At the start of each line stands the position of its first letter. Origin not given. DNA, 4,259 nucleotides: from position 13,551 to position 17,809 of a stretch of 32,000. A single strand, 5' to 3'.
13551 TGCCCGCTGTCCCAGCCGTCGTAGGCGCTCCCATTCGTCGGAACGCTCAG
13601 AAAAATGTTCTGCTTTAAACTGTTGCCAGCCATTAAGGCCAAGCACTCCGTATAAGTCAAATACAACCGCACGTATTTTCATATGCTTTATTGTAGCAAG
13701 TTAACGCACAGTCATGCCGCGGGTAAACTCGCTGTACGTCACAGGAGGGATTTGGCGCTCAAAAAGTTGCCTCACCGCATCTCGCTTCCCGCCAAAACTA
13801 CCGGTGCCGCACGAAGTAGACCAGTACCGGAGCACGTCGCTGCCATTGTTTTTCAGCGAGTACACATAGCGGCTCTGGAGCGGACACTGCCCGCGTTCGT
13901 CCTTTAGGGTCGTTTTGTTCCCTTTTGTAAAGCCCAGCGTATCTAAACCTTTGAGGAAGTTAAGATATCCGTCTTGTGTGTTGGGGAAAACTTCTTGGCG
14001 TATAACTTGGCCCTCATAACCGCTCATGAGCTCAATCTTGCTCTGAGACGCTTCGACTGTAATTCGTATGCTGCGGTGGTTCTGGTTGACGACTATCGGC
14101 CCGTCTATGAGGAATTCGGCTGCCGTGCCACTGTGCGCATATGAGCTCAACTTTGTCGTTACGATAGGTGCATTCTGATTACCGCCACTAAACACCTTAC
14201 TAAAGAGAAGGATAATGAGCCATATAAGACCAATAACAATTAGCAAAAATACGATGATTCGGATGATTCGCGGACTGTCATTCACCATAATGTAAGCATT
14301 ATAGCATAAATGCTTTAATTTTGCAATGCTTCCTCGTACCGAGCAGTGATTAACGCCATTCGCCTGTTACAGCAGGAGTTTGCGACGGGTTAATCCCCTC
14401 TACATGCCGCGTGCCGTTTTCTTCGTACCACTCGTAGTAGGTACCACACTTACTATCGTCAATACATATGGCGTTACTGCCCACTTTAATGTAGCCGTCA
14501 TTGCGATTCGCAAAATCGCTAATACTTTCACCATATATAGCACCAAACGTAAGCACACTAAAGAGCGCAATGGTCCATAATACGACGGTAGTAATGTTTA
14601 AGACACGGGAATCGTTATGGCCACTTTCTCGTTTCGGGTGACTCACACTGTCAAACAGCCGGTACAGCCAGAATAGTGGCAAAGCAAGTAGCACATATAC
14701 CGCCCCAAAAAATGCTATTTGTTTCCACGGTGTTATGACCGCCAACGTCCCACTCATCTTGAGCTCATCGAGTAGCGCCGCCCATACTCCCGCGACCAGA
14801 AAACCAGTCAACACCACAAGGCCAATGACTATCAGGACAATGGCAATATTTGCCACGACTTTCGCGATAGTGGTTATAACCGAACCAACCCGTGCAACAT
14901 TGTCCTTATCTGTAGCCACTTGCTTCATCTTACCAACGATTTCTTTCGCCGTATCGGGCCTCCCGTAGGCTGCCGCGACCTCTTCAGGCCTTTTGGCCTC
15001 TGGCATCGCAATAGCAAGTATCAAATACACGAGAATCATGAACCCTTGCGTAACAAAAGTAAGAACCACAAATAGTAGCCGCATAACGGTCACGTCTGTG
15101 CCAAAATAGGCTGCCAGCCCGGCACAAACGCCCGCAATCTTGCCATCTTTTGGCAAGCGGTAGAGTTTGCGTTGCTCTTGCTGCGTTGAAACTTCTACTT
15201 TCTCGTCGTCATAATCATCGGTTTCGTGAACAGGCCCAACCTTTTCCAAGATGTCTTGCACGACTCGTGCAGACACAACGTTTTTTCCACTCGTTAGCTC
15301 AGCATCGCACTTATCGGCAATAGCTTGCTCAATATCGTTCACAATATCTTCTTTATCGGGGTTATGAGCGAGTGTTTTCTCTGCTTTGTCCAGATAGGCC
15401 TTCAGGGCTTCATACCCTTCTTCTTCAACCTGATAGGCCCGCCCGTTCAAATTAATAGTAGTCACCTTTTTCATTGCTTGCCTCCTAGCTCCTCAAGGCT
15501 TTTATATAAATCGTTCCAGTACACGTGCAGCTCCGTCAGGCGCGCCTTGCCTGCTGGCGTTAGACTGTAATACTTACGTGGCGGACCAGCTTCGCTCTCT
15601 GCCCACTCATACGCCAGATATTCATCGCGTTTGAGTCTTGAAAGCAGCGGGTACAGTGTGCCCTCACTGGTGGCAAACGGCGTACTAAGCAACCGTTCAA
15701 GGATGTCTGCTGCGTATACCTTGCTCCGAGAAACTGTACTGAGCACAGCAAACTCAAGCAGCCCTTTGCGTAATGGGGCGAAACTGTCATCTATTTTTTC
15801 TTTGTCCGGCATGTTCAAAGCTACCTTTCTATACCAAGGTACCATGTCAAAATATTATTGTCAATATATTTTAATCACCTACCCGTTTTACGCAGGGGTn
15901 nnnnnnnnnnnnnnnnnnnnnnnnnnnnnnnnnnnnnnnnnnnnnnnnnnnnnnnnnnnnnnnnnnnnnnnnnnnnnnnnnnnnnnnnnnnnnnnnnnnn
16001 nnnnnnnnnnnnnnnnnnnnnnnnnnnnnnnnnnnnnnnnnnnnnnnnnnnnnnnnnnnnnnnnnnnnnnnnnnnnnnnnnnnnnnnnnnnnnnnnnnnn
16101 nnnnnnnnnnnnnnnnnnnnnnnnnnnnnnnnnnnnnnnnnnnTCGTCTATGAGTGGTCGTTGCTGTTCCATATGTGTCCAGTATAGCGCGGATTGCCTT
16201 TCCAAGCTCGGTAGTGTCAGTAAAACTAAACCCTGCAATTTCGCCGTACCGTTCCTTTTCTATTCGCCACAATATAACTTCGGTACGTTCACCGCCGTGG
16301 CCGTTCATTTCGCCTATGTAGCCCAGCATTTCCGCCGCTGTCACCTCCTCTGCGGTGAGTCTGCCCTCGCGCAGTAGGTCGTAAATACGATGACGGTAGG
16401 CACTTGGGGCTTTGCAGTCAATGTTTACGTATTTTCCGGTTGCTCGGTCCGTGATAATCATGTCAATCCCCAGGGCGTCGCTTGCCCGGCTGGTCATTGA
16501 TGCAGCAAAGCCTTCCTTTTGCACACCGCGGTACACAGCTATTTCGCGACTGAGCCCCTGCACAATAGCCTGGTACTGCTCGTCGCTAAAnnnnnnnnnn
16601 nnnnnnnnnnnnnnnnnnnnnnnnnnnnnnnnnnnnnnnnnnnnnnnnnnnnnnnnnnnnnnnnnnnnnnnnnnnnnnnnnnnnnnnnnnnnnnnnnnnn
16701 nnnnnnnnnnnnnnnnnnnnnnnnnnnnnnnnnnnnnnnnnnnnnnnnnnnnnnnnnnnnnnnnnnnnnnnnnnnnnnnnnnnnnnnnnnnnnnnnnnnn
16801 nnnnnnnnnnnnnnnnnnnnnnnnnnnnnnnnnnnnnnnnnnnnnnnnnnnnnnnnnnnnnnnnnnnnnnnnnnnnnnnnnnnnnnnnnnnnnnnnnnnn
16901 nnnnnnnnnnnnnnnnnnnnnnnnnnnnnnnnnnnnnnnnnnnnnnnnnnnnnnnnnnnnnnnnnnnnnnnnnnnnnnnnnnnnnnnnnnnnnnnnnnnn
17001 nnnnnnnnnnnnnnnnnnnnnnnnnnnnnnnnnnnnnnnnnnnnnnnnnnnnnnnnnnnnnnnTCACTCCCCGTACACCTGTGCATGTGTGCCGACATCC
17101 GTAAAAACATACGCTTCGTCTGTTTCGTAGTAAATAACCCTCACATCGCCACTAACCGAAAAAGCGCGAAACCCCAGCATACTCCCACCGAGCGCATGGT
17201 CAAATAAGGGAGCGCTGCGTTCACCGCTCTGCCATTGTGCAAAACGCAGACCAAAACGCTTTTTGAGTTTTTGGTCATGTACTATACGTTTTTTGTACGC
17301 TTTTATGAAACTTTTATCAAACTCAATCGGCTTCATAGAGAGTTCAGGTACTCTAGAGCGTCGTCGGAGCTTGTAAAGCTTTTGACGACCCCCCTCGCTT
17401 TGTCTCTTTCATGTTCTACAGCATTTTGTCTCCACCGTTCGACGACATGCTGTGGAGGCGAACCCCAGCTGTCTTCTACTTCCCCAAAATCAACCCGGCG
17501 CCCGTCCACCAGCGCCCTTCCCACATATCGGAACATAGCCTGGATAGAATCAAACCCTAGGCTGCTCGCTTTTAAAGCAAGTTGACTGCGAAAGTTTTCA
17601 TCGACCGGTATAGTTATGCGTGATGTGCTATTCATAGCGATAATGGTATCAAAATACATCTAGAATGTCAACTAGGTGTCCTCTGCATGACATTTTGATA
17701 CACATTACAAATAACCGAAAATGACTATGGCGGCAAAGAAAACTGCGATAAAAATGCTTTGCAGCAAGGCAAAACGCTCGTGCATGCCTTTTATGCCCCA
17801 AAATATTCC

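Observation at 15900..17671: Translationally coupled four-gene cassette: RHH antitoxin, RelE/YafQ-like toxin, PD-(D/E)xK-like 308-aa protein, small membrane protein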

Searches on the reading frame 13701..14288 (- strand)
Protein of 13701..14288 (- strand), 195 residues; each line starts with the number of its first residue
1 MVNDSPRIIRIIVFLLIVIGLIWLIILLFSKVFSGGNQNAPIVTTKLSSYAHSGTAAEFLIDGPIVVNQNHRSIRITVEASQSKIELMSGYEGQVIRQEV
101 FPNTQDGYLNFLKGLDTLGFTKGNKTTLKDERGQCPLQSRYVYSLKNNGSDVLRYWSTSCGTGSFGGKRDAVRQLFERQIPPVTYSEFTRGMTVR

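Call 31: search_protein_families(library=pfam, proteins=[window:13701-14288:-], max_evalue=1)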
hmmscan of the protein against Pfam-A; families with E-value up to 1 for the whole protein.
window:13701-14288:- (195 aa): 2 families
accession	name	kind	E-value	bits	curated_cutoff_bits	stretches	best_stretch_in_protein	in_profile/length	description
PF10329.14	DUF2417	-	0.011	15.7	25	1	7-51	39-78/234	Region of unknown function (DUF2417)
PF06781.17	CrgA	-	0.059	14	24.8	1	4-29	30-55/89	Cell division protein CrgA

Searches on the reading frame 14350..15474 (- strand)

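Call 3: search_protein_families(library=pfam, proteins=[window:14350-15474:-], max_evalue=0.1)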
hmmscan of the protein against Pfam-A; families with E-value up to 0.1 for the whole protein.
window:14350-15474:- (374 aa): 3 families
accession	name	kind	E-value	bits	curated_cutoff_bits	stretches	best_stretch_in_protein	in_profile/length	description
PF04024.17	PspC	-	1.5e-22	79.5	25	1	102-160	1-58/58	PspC domain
PF22571.1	LiaI-LiaF-TM_PspC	-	0.00018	21.7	27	1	195-315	18-139/142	PspC transmembrane region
PF22564.2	HAAS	-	0.00032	21.4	27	1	27-81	2-48/55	HAAS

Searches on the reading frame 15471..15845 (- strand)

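Call 3: search_protein_families(library=pfam, proteins=[window:15471-15845:-], max_evalue=0.1)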
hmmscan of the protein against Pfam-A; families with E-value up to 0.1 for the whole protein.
window:15471-15845:- (124 aa): 2 families
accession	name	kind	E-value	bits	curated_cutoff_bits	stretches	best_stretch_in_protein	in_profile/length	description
PF03551.20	PadR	-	1.8e-17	63.5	27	1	34-105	1-75/75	Transcriptional regulator PadR-like family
PF13601.12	HTH_34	-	0.011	16.3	27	1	52-103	19-69/80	Winged helix DNA-binding domain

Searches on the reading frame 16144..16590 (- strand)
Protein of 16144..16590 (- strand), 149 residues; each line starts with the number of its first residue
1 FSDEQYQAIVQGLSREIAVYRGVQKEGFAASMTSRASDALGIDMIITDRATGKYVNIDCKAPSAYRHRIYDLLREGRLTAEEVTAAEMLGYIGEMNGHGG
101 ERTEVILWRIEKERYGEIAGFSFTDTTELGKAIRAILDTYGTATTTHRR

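Call 48: predict_structure(alignment_id=A4)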
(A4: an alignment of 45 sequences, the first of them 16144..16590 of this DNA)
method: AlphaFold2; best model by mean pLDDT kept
length: 149 residues; sequences in the alignment: 45
mean_pLDDT: 92.6   pTM: 0.87
mean pLDDT of the five models: 92.6, 91.8, 90.8, 90.3, 90.0
residues with pLDDT >= 90: 118; 70-90: 22; 50-70: 5; < 50: 4
segments of 3 or more residues with pLDDT < 50: 146-149
pLDDT, mean of each block of 10 residues (from residue 1): 86 96 98 80 95 97 98 97 98 90 95 96 98 98 65
secondary structure, 60 per line:
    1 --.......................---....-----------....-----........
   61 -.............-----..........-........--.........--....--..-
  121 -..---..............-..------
elements in order: H3-25 E29-32 E44-47 E53-60 H62-74 H80-89 E91-98 E101-109 H112-115 H127-140

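Call 50: fold_search(model_id=the predicted structure, library=pdb)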
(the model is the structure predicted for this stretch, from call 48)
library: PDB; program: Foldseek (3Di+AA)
matches with E <= 10: 574; with E <= 0.001: 0
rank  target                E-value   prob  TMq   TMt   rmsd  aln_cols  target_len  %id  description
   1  9qcc_M                1.1e-02  0.87  0.32  0.14   6.3       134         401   19  Activated XauSPARDA filament assembly with bound dsDNA substrate (released 2025-12-17)
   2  9qcc_Y                3.9e-02  0.82  0.33  0.14   5.7       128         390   19  Activated XauSPARDA filament assembly with bound dsDNA substrate (released 2025-12-17)
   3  9qcc_Q                5.0e-02  0.97  0.31  0.12   3.2        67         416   27  Activated XauSPARDA filament assembly with bound dsDNA substrate (released 2025-12-17)
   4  1bpb                  5.0e-02  0.21  0.23  0.17  12.2       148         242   14  CRYSTAL STRUCTURE OF RAT DNA POLYMERASE BETA: EVIDENCE FOR A COMMON POLYMERASE MECHANISM (released 1994-06-22)
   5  3dnx                  6.5e-02  0.90  0.31  0.32   4.4        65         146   22  SPO1766 protein of unknown function from Silicibacter pomeroyi. (released 2008-09-02)
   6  4mf8_A                1.5e-01  0.13  0.23  0.14  12.9       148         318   14  Structure of human DNA polymerase beta complexed with nicked DNA containing a mismatched template O6MG and incoming CT (released 2014-08-27)
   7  2wj0_A                1.6e-01  0.28  0.31  0.37  11.6       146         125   16  Crystal structures of Holliday junction resolvases from Archaeoglobus fulgidus bound to DNA substrate (released 2009-05-26)
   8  8gh6_A                1.9e-01  0.60  0.34  0.07   9.4        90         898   14  Bombyx mori R2 retrotransposon initiating target-primed reverse transcription (released 2023-04-05)
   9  7pbl_D                2.3e-01  0.11  0.17  0.09  12.6       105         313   17  RuvAB branch migration motor complexed to the Holliday junction - RuvB AAA+ state s1 [t2 dataset] (released 2022-09-14)
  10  6isd_B                3.2e-01  0.18  0.21  0.09  14.6        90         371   17  Crystal structure of Arabidopsis thaliana HPPD complexed with sulcotrione (released 2018-11-28)
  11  2wcz_A                4.2e-01  0.13  0.28  0.33  12.0       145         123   14  1.6A resolution structure of Archaeoglobus fulgidus Hjc, a Holliday junction resolvase from an archaeal hyperthermophi (released 2009-03-24)
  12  5u8h_A                4.2e-01  0.09  0.23  0.14  11.9       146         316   16  DNA Polymerase Beta G231D crystallized in PEG 400 (released 2017-04-26)
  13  5mv0_D                5.4e-01  0.12  0.29  0.24  13.5       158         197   13  Structure of an N-terminal domain of a reptarenavirus L protein (released 2017-05-17)
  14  5mv0_B                5.8e-01  0.12  0.29  0.23  13.1       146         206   14  Structure of an N-terminal domain of a reptarenavirus L protein (released 2017-05-17)
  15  6j63_A                6.2e-01  0.12  0.19  0.08  12.8        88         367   16  Crystal structure of Arabidopsis thaliana HPPD complexed with NTBC (released 2019-02-06)
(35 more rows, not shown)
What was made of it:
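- The best PDB matches of the isolated domain: the SPARDA nuclease subunit 9qcc (E = 0.011, probability 0.87-0.97), the Hjc resolvase, the R2 endonuclease, VRR-NUC and DdmDE (call 50).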

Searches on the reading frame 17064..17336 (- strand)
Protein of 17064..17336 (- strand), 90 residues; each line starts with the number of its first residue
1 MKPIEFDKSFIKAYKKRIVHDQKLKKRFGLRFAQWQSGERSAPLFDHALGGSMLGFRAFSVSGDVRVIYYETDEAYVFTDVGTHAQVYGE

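Call 3: search_protein_families(library=pfam, proteins=[window:17064-17336:-], max_evalue=0.1)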
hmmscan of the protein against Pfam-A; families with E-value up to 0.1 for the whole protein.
window:17064-17336:- (90 aa): 1 family
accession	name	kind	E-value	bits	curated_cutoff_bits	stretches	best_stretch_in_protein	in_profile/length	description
PF15738.11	YafQ_toxin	-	3.7e-08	34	30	1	4-87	3-86/88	Bacterial toxin of type II toxin-antitoxin system, YafQ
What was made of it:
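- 17064..17336 (-): Gene 2: YafQ/RelE-family type II toxin, 90 aa. Predicted to be a ribosome-dependent mRNA endonuclease. Pfam YafQ_toxin E = 3.7e-8, 34 bits against a cut-off of 30, covering the whole model (call 3).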

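Call 4: search_protein_families(library=ncbifam, proteins=[window:17064-17336:-], max_evalue=0.1)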
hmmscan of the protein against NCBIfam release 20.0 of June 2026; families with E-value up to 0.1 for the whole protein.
window:17064-17336:- (90 aa): 2 families
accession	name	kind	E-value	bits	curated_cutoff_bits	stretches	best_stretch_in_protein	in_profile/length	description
TIGR00053.1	TIGR00053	subfamily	4.9e-07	30.3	87.25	1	4-88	4-91/92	YafQ family addiction module toxin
TIGR02385.1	RelE_StbE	subfamily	5.1e-05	23.7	27.9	1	4-88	2-88/88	type II toxin-antitoxin system mRNA interferase toxin, RelE/StbE family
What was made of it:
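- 17064..17336 (-): Below the NCBIfam cut-offs for TIGR00053 and TIGR02385 (call 4).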

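Call 5: search_protein_families(library=padloc, proteins=[window:17064-17336:-], max_evalue=0.1)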
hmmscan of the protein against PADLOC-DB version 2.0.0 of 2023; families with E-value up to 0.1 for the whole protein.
window:17064-17336:- (90 aa): 0 families

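Call 33: search_protein_families(library=phrogs, proteins=[window:17064-17336:-], max_evalue=0.1)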
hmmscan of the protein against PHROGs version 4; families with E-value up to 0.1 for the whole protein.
window:17064-17336:- (90 aa): 1 family
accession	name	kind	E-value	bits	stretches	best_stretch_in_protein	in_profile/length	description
phrog_7251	-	moron, auxiliary metabolic gene and host takeover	3.3e-05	25.1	1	6-87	6-88/90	RelE-like toxin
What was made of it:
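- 17064..17336 (-): PHROG RelE-like toxin E = 3e-5 (call 33).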

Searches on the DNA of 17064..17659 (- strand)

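Call 63: search_dna_similar(query=window:17064-17659:-, collection=plasmids, mode=distant)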
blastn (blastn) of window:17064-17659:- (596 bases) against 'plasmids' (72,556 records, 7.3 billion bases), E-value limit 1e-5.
No match.
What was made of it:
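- The toxin-antitoxin DNA has no plasmid match (call 63).
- Tried and rejected: The toxin-antitoxin DNA has no match in plasmids (call 63).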
